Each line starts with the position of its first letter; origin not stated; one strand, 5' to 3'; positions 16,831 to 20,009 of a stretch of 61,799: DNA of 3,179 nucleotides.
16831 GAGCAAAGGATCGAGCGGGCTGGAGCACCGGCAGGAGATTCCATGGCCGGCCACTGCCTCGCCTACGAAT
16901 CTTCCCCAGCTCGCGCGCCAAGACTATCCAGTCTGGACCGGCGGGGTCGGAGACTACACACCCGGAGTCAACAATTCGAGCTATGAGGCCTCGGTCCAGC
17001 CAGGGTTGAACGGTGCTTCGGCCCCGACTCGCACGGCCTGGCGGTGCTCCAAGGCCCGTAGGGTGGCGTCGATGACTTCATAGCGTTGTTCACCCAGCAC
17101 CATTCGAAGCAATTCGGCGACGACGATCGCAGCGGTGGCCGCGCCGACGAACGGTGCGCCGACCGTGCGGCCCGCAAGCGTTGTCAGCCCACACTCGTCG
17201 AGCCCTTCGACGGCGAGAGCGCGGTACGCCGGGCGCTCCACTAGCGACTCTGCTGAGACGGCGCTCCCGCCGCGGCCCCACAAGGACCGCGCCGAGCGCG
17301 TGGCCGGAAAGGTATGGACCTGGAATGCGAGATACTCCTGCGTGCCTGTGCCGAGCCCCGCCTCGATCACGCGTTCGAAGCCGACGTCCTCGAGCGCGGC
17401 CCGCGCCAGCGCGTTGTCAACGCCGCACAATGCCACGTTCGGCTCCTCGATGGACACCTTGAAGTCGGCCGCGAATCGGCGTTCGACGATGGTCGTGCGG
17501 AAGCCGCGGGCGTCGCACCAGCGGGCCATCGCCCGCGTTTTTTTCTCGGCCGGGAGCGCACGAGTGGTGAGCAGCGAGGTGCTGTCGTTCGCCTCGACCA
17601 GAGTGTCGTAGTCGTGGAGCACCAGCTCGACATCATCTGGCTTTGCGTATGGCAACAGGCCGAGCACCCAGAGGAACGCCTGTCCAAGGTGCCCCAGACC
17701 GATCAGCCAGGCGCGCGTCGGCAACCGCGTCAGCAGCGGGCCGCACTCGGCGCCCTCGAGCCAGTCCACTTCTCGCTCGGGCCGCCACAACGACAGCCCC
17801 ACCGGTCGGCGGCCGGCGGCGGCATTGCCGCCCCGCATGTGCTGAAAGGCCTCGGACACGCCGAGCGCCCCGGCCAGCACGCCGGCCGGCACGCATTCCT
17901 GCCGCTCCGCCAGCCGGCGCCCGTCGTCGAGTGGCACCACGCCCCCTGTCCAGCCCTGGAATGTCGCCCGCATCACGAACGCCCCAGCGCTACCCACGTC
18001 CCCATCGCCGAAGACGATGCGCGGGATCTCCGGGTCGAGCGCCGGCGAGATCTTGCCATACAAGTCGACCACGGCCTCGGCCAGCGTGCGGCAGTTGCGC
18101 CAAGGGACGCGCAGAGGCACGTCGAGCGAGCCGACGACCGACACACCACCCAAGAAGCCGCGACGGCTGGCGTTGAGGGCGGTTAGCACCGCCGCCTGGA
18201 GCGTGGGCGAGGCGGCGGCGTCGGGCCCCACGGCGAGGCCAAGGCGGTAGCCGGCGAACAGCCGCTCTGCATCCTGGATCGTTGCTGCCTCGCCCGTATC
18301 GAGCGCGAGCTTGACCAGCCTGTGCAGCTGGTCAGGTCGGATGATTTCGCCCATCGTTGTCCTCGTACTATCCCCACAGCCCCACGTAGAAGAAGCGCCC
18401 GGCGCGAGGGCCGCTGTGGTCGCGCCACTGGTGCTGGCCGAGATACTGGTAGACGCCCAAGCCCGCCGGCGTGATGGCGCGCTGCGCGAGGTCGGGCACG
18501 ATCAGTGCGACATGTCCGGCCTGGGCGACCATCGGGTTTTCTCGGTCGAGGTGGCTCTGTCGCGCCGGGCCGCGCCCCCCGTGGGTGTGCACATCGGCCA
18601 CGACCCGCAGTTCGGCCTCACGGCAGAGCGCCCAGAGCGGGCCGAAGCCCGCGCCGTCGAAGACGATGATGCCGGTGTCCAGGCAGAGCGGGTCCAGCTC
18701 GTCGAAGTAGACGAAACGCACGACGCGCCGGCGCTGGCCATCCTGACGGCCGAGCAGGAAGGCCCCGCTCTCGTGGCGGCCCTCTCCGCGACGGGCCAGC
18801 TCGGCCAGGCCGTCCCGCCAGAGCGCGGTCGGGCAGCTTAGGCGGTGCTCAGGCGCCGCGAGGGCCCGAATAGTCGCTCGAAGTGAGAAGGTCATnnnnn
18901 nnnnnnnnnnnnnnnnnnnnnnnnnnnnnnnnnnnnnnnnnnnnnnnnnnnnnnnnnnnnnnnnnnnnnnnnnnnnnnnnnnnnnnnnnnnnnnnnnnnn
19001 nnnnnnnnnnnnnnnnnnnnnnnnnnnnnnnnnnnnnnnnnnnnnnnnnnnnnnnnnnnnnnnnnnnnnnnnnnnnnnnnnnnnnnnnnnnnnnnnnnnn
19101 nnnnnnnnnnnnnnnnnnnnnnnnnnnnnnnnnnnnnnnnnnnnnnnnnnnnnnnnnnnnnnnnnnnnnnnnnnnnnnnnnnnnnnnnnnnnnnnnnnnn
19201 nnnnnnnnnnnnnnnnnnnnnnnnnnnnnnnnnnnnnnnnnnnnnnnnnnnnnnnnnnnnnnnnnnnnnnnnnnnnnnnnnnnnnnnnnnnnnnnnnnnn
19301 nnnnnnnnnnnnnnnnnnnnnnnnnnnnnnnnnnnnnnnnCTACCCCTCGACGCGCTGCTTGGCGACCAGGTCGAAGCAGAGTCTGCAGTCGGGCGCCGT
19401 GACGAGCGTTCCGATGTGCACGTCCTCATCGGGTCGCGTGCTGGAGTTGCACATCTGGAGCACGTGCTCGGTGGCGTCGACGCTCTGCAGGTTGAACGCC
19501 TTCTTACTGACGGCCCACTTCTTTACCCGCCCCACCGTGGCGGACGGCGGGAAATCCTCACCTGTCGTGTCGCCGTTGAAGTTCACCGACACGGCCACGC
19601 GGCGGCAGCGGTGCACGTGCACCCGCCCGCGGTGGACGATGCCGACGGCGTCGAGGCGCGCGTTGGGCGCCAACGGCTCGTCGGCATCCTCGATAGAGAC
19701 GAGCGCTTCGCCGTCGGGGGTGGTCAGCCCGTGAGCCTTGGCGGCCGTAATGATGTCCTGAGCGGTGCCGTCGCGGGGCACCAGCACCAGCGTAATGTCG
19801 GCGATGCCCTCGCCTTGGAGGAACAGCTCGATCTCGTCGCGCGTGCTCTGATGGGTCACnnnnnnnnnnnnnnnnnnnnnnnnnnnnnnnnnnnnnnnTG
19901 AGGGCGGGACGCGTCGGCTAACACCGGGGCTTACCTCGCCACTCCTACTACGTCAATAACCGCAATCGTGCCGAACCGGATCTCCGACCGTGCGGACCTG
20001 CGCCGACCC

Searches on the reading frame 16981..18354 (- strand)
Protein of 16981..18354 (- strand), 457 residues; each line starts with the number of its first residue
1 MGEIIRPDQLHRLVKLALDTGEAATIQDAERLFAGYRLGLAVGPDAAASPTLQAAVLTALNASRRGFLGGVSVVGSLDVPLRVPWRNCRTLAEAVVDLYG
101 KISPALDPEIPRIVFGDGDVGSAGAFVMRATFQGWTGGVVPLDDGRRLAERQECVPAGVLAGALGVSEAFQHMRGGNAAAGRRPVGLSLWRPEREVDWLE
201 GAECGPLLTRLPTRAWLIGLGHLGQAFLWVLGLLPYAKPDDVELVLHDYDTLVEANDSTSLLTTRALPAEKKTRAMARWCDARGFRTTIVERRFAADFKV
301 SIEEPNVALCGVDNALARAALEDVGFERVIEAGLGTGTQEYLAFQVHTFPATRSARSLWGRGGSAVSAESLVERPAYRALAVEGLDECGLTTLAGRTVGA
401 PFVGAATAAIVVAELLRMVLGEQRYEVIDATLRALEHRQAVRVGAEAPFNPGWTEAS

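Call 17: search_protein_families(library=pfam, proteins=[window:16981-18354:-], max_evalue=0.01)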
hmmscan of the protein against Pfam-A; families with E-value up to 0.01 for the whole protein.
window:16981-18354:- (457 aa): 0 families

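Call 31: search_protein_families(library=pfam, proteins=[window:16981-18354:-], max_evalue=10)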
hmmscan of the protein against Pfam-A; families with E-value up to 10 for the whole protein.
window:16981-18354:- (457 aa): 1 family
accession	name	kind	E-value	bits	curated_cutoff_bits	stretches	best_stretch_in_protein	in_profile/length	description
PF01580.24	FtsK_SpoIIIE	-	0.17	11.7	24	1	230-289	60-122/221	FtsK/SpoIIIE family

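Call 54: search_protein_families(library=ncbifam, proteins=[window:16981-18354:-], max_evalue=0.01)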
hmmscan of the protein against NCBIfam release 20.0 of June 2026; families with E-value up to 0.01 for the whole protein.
window:16981-18354:- (457 aa): 0 families

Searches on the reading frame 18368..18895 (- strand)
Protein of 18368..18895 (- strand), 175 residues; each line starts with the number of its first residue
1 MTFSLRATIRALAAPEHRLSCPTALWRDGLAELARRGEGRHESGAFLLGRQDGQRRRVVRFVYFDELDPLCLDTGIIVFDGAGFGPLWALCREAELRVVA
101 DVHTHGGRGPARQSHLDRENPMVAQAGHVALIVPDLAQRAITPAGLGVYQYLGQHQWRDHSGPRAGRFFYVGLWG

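Call 17: search_protein_families(library=pfam, proteins=[window:18368-18895:-], max_evalue=0.01)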
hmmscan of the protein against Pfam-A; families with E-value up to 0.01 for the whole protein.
window:18368-18895:- (175 aa): 1 family
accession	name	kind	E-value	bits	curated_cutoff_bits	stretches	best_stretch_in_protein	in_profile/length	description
PF14464.11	Prok-JAB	-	0.00033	21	25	1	35-120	13-89/114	Prokaryotic homologs of the JAB domain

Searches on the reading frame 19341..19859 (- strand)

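Call 17: search_protein_families(library=pfam, proteins=[window:19341-19859:-], max_evalue=0.01)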
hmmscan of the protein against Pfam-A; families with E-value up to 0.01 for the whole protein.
window:19341-19859:- (172 aa): 0 families

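Call 31: search_protein_families(library=pfam, proteins=[window:19341-19859:-], max_evalue=10)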
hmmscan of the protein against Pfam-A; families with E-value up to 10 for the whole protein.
window:19341-19859:- (172 aa): 1 family
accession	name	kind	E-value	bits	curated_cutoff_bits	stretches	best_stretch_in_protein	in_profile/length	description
PF13377.12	Peripla_BP_3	-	0.023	15.2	26.5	1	23-61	77-115/167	Periplasmic binding protein-like domain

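Call 54: search_protein_families(library=ncbifam, proteins=[window:19341-19859:-], max_evalue=0.01)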
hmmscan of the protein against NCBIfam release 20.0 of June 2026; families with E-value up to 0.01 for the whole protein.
window:19341-19859:- (172 aa): 0 families
